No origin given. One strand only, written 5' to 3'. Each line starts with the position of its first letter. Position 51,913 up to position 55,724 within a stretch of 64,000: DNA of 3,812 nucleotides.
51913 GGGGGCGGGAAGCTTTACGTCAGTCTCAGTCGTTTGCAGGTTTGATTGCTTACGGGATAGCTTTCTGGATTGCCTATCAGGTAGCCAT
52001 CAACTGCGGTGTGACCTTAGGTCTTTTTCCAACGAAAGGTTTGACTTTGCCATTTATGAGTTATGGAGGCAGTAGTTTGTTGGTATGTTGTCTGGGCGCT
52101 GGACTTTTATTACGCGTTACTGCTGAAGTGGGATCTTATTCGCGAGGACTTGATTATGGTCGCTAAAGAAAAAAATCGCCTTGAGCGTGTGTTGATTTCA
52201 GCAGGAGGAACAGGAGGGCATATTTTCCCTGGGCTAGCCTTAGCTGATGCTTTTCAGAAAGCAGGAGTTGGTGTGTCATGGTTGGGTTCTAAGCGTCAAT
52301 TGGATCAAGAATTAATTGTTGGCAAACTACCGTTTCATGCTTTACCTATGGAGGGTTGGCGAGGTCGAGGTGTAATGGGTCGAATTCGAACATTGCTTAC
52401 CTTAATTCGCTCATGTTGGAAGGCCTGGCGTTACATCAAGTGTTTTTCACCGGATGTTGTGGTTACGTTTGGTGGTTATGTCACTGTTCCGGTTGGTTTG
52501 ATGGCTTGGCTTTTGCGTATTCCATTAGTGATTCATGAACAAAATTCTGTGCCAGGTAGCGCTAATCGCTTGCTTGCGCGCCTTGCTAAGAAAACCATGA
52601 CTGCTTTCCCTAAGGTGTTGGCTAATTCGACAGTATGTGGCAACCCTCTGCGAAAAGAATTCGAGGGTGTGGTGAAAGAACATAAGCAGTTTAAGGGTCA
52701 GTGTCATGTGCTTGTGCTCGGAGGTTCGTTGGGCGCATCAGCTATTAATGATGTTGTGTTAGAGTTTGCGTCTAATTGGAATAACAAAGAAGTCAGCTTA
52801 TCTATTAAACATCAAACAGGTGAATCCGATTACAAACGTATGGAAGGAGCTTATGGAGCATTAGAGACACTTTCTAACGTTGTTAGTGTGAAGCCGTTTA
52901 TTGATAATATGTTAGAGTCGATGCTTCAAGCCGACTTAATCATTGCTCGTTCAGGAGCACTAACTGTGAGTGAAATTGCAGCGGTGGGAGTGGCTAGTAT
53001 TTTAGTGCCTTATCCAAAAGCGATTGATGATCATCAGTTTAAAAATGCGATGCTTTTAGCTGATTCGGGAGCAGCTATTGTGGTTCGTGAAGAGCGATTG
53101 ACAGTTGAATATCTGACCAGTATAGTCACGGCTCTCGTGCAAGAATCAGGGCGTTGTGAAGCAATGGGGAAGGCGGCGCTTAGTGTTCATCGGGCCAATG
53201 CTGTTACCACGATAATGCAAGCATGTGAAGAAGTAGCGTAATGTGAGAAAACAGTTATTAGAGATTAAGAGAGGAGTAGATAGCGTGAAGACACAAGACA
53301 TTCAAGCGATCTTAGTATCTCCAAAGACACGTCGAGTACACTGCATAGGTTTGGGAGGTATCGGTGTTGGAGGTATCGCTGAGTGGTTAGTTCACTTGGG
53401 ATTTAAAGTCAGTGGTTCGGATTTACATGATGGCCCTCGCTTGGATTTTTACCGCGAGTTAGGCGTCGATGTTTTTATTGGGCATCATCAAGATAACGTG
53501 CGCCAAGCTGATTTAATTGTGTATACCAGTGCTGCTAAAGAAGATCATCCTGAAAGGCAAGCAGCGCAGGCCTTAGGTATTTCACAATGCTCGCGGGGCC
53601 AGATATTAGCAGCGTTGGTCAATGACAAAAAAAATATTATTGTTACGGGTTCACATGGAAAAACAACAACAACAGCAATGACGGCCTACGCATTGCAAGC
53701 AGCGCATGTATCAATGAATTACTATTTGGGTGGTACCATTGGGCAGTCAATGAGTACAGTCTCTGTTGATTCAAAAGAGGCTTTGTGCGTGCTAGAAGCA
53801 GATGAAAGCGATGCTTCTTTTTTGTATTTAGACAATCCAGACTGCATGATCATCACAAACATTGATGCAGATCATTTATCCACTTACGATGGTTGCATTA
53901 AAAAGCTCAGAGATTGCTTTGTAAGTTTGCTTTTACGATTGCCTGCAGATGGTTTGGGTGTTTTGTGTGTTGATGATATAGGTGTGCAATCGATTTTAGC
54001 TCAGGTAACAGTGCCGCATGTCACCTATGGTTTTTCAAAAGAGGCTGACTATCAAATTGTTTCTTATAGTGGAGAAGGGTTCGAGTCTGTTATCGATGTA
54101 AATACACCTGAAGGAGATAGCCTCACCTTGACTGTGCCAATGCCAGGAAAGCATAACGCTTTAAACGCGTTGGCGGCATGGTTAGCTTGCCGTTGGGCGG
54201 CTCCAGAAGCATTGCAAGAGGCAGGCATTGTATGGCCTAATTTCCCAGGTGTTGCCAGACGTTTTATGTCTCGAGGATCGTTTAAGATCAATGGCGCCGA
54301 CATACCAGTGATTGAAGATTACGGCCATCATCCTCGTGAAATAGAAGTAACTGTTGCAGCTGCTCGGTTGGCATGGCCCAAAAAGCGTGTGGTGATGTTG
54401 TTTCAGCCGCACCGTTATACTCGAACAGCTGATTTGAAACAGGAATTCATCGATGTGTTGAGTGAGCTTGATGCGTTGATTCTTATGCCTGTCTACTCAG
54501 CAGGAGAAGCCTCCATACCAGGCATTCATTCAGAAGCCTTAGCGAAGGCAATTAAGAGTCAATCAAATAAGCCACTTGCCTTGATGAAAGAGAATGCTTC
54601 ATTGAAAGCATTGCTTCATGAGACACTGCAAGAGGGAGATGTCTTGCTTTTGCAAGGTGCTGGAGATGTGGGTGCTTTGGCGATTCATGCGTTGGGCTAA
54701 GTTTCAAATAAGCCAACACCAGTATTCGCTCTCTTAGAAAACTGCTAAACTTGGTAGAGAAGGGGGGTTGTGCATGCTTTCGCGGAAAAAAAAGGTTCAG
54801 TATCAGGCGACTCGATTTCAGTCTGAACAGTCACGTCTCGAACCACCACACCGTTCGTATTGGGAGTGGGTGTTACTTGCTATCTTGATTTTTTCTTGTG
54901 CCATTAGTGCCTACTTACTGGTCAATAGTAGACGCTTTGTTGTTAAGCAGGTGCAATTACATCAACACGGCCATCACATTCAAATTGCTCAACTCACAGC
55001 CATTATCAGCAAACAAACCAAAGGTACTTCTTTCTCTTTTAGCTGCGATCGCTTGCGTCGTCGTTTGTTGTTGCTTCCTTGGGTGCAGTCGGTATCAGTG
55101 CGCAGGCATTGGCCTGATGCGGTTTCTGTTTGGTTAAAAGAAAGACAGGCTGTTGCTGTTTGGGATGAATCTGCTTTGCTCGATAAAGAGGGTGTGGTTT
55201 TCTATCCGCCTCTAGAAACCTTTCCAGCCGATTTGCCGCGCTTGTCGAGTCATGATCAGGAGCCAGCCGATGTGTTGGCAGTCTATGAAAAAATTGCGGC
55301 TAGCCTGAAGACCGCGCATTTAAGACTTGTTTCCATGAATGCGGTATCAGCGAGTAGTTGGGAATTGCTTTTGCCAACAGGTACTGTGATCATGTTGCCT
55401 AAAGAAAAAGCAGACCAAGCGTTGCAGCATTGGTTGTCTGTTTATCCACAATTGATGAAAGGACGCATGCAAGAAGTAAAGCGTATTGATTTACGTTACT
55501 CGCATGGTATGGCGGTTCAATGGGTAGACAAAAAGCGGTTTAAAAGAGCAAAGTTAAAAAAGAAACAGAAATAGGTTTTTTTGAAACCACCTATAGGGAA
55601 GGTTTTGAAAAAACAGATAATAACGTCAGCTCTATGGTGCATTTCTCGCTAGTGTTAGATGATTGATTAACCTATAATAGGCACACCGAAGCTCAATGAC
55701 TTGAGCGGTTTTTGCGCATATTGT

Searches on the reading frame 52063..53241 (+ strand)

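Call 43: search_protein_families(library=pfam, proteins=[window:52063-53241:+], max_evalue=0.001)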
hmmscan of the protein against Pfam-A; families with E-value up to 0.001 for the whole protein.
window:52063-53241:+ (392 aa): 4 families
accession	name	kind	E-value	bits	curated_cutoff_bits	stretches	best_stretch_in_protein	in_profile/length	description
PF04101.22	Glyco_tran_28_C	-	4e-38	131.5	22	1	216-375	2-157/166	Glycosyltransferase family 28 C-terminal domain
PF03033.26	Glyco_transf_28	-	8.8e-37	126.7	26.2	1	43-179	1-138/139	Glycosyltransferase family 28 N-terminal domain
PF13579.12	Glyco_trans_4_4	-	2.2e-07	31.8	29.7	1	59-186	9-132/158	Glycosyl transferase 4-like domain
PF13439.12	Glyco_transf_4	-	1.2e-05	25.9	28.5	1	60-198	11-150/170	Glycosyltransferase Family 4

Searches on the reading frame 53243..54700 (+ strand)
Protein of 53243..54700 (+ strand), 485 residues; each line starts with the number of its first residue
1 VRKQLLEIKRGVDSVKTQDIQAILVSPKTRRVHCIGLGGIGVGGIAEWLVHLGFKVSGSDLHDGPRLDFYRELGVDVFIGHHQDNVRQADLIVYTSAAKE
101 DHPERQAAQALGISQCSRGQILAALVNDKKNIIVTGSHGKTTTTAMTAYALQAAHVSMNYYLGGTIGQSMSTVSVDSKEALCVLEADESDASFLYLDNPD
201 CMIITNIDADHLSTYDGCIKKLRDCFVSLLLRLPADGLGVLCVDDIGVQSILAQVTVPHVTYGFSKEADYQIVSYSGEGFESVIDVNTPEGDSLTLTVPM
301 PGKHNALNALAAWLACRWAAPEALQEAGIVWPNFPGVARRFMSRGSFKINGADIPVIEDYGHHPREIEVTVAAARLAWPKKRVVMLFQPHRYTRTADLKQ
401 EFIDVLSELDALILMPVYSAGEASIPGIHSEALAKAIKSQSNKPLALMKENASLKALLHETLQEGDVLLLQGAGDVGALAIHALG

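Call 43: search_protein_families(library=pfam, proteins=[window:53243-54700:+], max_evalue=0.001)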
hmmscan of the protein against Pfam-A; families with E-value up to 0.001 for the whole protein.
window:53243-54700:+ (485 aa): 3 families
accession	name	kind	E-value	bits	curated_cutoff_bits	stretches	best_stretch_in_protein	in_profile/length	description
PF08245.18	Mur_ligase_M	-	5.5e-25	88.9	24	1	134-315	1-199/200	Mur ligase middle domain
PF01225.30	Mur_ligase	-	2e-19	70.2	21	1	32-129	2-94/95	Mur ligase family, catalytic domain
PF02875.26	Mur_ligase_C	-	1.4e-12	48.9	28.4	1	352-474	10-127/127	Mur ligase, glutamate ligase domain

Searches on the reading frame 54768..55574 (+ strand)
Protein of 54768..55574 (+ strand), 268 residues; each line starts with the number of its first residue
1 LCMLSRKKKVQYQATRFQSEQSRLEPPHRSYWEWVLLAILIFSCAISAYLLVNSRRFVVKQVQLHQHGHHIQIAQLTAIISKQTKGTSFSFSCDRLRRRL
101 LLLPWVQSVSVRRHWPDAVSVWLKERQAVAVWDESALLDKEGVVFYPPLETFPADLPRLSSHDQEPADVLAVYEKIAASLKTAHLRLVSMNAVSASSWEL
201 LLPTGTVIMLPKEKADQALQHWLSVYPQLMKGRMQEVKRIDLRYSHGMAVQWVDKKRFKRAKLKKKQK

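Call 43: search_protein_families(library=pfam, proteins=[window:54768-55574:+], max_evalue=0.001)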
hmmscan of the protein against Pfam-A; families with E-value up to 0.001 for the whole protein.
window:54768-55574:+ (268 aa): 2 families
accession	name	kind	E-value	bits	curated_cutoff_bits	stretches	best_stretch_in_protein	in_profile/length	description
PF03799.20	FtsQ_DivIB_C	-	5.4e-18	66.4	21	1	130-243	1-114/114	Cell division protein FtsQ/DivIB, C-terminal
PF08478.15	POTRA_1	-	7.3e-13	49.1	23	1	59-126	3-69/69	POTRA domain, FtsQ-type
